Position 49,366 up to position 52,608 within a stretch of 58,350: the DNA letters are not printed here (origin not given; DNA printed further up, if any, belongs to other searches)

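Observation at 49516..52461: Self-contained ACP / fatty-acyl-AMP ligase / TM / AGPAT fusion protein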

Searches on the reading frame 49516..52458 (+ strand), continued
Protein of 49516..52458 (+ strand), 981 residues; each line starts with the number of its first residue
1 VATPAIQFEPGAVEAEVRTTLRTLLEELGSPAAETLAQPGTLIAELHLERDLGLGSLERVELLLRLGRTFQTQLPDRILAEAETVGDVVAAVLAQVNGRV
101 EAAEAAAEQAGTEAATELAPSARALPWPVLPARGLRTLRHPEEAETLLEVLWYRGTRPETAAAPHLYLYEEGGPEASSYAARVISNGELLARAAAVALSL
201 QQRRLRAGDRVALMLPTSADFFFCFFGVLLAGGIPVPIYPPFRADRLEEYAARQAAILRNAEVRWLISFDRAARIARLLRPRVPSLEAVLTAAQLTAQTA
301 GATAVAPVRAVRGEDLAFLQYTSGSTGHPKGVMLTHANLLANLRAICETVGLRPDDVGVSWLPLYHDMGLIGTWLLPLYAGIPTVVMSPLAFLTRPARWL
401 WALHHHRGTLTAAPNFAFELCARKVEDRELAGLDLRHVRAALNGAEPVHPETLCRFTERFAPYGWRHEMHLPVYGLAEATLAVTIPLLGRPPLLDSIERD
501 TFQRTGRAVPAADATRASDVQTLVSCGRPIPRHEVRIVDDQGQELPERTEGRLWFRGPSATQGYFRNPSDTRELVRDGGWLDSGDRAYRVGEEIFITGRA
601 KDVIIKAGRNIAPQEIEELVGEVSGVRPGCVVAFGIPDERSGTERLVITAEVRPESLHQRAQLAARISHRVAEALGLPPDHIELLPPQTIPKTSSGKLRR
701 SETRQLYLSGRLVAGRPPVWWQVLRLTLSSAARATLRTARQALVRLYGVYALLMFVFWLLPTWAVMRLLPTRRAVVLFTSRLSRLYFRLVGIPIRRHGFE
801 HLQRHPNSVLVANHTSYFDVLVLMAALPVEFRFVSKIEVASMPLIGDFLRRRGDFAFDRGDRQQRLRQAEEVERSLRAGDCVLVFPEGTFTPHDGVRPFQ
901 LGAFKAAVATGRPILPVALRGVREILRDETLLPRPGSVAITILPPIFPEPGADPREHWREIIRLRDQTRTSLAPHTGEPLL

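Call 8: search_solved_structures(query=window:49516-52458:+, max_evalue=0.00001)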
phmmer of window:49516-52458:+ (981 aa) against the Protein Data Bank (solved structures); distinct sequences matched with E-value up to 0.00001: 205 (the best 60 are shown).
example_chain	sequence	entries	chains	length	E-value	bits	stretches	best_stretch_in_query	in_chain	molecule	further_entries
3pbk_A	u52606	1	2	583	9.4e-96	324.9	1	189-708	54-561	Fatty Acyl-Adenylate Ligase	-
7r7g_A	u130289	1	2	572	9.8e-87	295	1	182-713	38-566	Polyketide synthase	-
7r7e_A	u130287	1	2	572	1.2e-86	294.8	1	182-713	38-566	Polyketide synthase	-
7r7f_A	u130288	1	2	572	4.8e-86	292.8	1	182-713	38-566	Polyketide synthase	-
3kxw_A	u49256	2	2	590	2.6e-80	273.8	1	189-709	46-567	Saframycin Mx1 synthetase B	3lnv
8hd4_A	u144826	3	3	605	4e-76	259.9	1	192-709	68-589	Long-chain-fatty-acid--AMP ligase FadD23 | Fatty-acid-CoA ligase FadD23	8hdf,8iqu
5d6j_A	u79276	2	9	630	6.1e-72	246.1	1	187-716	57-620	Acyl-CoA synthase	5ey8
5icr_A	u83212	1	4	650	6.7e-72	245.9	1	187-716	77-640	Acyl-CoA synthase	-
7wua_A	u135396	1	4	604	4e-70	240.1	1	180-707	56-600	Acyl-CoA synthase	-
5hm3_A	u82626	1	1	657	1.6e-69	238.1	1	181-715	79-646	Long-chain-fatty-acid--AMP ligase FadD32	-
5ey9_A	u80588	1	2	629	2.2e-68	234.3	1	184-715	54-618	Long-chain-fatty-acid--AMP ligase FadD32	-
8hcz_A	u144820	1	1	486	1.4e-61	211.8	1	192-603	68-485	Long-chain-fatty-acid--AMP ligase FadD23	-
5d6n_A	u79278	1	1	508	1.5e-59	205.1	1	186-571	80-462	Acyl-CoA synthase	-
6ulx_A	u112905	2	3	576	3.9e-58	200.4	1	188-710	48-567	Amino acid adenylation domain-containing protein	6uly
6ulw_A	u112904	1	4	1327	3.8e-57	197.1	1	188-710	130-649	Amino acid adenylation domain-containing protein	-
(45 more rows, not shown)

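Call 16: find_encoding_contigs(protein=P0003, flank=8000, max_places=2)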
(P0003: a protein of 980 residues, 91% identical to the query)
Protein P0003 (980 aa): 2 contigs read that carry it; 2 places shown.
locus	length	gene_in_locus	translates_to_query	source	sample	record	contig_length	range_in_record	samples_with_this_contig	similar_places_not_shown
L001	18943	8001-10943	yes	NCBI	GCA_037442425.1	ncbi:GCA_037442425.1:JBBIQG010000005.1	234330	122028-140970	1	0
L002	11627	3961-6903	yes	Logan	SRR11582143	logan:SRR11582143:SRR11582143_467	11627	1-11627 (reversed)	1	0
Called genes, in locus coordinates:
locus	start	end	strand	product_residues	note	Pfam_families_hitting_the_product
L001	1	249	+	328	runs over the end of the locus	-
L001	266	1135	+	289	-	PF02517:Rce1-like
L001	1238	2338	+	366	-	PF01008:IF-2B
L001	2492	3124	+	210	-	PF18854:baeRF_family10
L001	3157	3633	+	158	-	-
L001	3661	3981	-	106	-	-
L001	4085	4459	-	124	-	PF00581:Rhodanese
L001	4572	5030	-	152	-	PF00034:Cytochrom_C, PF13442:Cytochrome_CBB3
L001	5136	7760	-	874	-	PF02739:5_3_exonuc_N, PF01367:5_3_exonuc, PF00476:DNA_pol_A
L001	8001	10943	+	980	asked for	PF00550:PP-binding (faint), PF00501:AMP-binding, PF14535:AMP-binding_C_2 (weak), PF13193:AMP-binding_C (weak), PF01553:Acyltransferase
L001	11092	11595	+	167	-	-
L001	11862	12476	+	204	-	PF13505:OMP_b-brl (faint)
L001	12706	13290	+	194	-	PF13505:OMP_b-brl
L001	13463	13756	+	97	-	-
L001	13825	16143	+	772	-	PF13620:CarboxypepD_reg, PF13715:CarbopepD_reg_2, PF07715:Plug, PF00593:TonB_dep_Rec_b-barrel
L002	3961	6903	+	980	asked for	PF00550:PP-binding (faint), PF00501:AMP-binding, PF14535:AMP-binding_C_2 (weak), PF13193:AMP-binding_C (weak), PF01553:Acyltransferase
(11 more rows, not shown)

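Call 17: find_encoding_contigs(protein=P0065, flank=8000, max_places=2)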
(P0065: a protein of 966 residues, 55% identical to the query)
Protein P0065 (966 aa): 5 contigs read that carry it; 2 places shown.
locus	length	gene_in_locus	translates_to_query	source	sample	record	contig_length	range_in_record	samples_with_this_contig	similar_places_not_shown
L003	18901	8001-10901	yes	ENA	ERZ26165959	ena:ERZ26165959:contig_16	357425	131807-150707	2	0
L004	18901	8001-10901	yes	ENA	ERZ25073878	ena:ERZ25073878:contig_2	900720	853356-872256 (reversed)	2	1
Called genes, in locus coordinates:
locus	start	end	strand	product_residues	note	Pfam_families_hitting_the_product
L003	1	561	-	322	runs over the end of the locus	PF00753:Lactamase_B, PF12706:Lactamase_B_2 (weak)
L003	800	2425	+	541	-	PF01011:PQQ (faint), PF13360:PQQ_2, PF13570:Beta-prop_ACSF4 (faint)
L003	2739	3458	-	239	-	PF17419:MauJ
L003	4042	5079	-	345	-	PF02517:Rce1-like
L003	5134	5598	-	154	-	PF10604:Polyketide_cyc2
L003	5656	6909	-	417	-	PF16491:Peptidase_M48_N, PF01435:Peptidase_M48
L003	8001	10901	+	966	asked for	PF00550:PP-binding (weak), PF00501:AMP-binding, PF01553:Acyltransferase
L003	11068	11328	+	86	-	PF01527:HTH_Tnp_1, PF13384:HTH_23 (weak), PF13518:HTH_28 (weak)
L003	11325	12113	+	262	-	PF00665:rve, PF13683:rve_3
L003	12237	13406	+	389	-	-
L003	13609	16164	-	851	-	PF00521:DNA_topoisoIV, PF03989:DNA_gyraseA_C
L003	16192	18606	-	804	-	PF02518:HATPase_c, PF00204:DNA_gyraseB, PF01751:Toprim, PF00986:DNA_gyraseB_C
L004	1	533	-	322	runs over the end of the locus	PF00753:Lactamase_B, PF19583:ODP (weak), PF12706:Lactamase_B_2 (weak)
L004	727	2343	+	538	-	PF01011:PQQ (faint), PF25293:Beta-prop_EMC1_N (faint), PF13360:PQQ_2, PF13570:Beta-prop_ACSF4 (faint)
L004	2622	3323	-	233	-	PF17419:MauJ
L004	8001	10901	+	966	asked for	PF00550:PP-binding (weak), PF00501:AMP-binding, PF01553:Acyltransferase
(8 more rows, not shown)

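Call 18: find_encoding_contigs(protein=P0007, flank=6000, max_places=1)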
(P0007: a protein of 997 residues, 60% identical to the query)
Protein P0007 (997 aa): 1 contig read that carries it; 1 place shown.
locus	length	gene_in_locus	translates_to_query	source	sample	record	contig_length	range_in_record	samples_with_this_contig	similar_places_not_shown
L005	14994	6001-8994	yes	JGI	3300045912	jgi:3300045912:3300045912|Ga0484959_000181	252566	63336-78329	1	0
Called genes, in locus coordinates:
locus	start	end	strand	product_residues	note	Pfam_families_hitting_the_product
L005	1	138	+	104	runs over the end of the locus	-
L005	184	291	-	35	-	PF07927:HicA_toxin (weak)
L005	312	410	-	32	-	-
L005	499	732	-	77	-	-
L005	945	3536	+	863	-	PF00521:DNA_topoisoIV, PF03989:DNA_gyraseA_C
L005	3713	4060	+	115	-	-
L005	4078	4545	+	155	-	PF09990:DUF2231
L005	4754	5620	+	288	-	PF00106:adh_short, PF01370:Epimerase (weak), PF08659:KR, PF13561:adh_short_C2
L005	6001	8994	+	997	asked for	PF00501:AMP-binding, PF13193:AMP-binding_C (faint), PF01553:Acyltransferase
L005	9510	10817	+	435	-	PF11638:DnaA_N, PF00308:Bac_DnaA, PF01695:IstB_IS21 (weak), PF00004:AAA (weak), PF08299:Bac_DnaA_C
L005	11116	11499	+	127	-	PF13620:CarboxypepD_reg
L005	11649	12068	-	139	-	PF01951:Archease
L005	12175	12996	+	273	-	PF12483:GIDE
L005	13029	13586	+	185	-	PF04011:LemA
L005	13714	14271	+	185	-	PF04011:LemA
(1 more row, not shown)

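Call 19: find_encoding_contigs(protein=P0056, flank=6000, max_places=1)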
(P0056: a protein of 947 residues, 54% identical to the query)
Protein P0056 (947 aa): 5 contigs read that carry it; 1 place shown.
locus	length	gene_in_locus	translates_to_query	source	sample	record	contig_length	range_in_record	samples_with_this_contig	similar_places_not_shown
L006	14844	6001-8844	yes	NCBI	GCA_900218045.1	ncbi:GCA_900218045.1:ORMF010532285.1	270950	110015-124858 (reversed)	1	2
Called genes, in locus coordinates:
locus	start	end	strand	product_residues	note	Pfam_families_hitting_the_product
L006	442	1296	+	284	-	PF00491:Arginase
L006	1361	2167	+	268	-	PF00149:Metallophos (weak), PF13277:YmdB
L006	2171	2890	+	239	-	PF05721:PhyH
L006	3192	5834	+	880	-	PF00069:Pkinase, PF01636:APH (faint), PF07714:PK_Tyr_Ser-Thr, PF03109:ABC1 (weak)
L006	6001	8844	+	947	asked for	PF00550:PP-binding (weak), PF00501:AMP-binding, PF01553:Acyltransferase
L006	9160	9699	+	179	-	PF13505:OMP_b-brl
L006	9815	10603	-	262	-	PF03544:TonB_C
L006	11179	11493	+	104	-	-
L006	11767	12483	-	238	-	PF00535:Glycos_transf_2, PF13641:Glyco_tranf_2_3 (weak)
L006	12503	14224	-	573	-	PF13231:PMT_2 (weak)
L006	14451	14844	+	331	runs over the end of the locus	-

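Call 20: find_encoding_contigs(protein=P0114, flank=6000, max_places=1)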
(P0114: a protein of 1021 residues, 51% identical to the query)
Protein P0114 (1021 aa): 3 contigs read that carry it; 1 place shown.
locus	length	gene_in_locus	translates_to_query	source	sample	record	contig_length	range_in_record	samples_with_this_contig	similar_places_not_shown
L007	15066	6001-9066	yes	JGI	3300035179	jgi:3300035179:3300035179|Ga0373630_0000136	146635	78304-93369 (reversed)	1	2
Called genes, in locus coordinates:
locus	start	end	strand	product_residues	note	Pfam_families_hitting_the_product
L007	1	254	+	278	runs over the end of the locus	-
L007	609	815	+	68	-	-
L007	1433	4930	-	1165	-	PF14870:PSII_BNR (faint), PF25852:DUF6242_C (faint), PF02012:BNR (faint), PF15902:Sortilin-Vps10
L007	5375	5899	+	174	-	PF12867:DinB_2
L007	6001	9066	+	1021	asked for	PF00550:PP-binding (weak), PF00501:AMP-binding, PF01553:Acyltransferase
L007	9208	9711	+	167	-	PF01073:3Beta_HSD (weak), PF01370:Epimerase, PF02719:Polysacc_synt_2 (weak), PF04321:RmlD_sub_bind, PF16363:GDP_Man_Dehyd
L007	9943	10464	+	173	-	-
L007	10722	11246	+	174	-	PF13505:OMP_b-brl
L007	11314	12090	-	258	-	PF03544:TonB_C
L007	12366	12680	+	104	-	-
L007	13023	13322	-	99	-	-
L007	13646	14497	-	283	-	PF18306:LDcluster4, PF03641:Lysine_decarbox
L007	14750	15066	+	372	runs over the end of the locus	PF13519:VWA_2 (weak)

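Call 23: find_related_loci(query=A1, collection=genome_contigs, flank=6000)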
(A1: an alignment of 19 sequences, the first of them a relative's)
Query A1 (981 aa) in genome_contigs; peptide patterns used: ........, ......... (x = any residue, [..] = any of these).
600 stretches matched a pattern (row limit reached: there are more); 600 encode a relative of the query (tblastn E <= 1e-3); the best 80 are kept; 80 distinct loci.
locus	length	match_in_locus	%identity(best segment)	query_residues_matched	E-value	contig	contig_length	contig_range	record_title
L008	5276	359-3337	53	1-981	0e+0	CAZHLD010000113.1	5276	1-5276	MAG TPA_asm: uncultured Acidobacteriaceae bacterium isolate SRP119689_co1_173 genome assembly, contig: NODE_26185_length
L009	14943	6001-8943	53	1-981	0e+0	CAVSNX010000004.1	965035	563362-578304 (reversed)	MAG: uncultured Acidobacteriota bacterium isolate MFD03346.bin.1.51 genome assembly, contig: contig_13375, whole genome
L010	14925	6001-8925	54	12-981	0e+0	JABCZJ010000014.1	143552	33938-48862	MAG: Acidobacteria bacterium isolate Inc-BW-C-12-M_MAG20 Ga0210394_10000203, whole genome shotgun sequence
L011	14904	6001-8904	52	1-981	0e+0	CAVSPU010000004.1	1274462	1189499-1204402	MAG: uncultured Acidobacteriota bacterium isolate MFD03044.bin.1.2 genome assembly, contig: contig_33036, whole genome s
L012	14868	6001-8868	54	1-981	0e+0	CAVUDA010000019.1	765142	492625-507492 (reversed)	MAG: uncultured Acidobacteriota bacterium isolate MFD05377.bin.3.80 genome assembly, contig: contig_31713, whole genome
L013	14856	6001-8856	53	1-981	0e+0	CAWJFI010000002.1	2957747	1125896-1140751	MAG: uncultured Acidobacteriota bacterium isolate MFD09222.bin.1.96 genome assembly, contig: contig_42306, whole genome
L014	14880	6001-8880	54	1-981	0e+0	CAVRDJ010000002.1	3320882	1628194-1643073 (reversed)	MAG: uncultured Acidobacteriota bacterium isolate MFD03346.bin.2.106 genome assembly, contig: contig_1715, whole genome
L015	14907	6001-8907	51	19-981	0e+0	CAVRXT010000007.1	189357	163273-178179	MAG: uncultured Acidobacteriota bacterium isolate MFD06092.bin.1.41 genome assembly, contig: contig_41809, whole genome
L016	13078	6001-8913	49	1-981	0e+0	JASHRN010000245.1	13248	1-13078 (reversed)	MAG: Candidatus Acidiferrales bacterium isolate JOPF102 JOPF_N10C_contig_216373, whole genome shotgun sequence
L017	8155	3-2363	55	217-979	0e+0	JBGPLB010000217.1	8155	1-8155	MAG: Candidatus Acidiferrum sp. isolate OBJ_0618_7090110_272 k141_9333836_length_8155_cov_15.1298, whole genome shotgun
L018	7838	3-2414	54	189-981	0e+0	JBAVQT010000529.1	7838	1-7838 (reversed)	MAG: Candidatus Acidiferrales bacterium isolate MFD01639_ilm_asm_bin16 k127_112702, whole genome shotgun sequence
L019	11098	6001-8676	49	48-981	0e+0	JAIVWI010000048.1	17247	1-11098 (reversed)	MAG: Oceanospirillum sp. isolate HYP3_US_01_1 NODE_344_length_17247_cov_0.459287, whole genome shotgun sequence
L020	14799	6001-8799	46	1-978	0e+0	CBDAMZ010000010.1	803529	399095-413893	MAG: Vicinamibacterales bacterium isolate 2eb83eea-045d-4dfb-8f35-bdf37866d8fb genome assembly, contig: contig_10, whole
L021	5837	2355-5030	48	48-981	0e+0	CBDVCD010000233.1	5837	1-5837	MAG TPA_asm: uncultured Gammaproteobacteria bacterium isolate SRR22302365_binner13_Refined_117 genome assembly, contig:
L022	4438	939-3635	47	42-981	0e+0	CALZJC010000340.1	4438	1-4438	MAG: Thermoanaerobaculia bacterium isolate FO_M_Acidobacteriota_08.1 genome assembly, contig: scaffold_18858, whole geno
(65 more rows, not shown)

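Call 47: find_encoding_contigs(protein=P0001, flank=10000, max_places=1)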
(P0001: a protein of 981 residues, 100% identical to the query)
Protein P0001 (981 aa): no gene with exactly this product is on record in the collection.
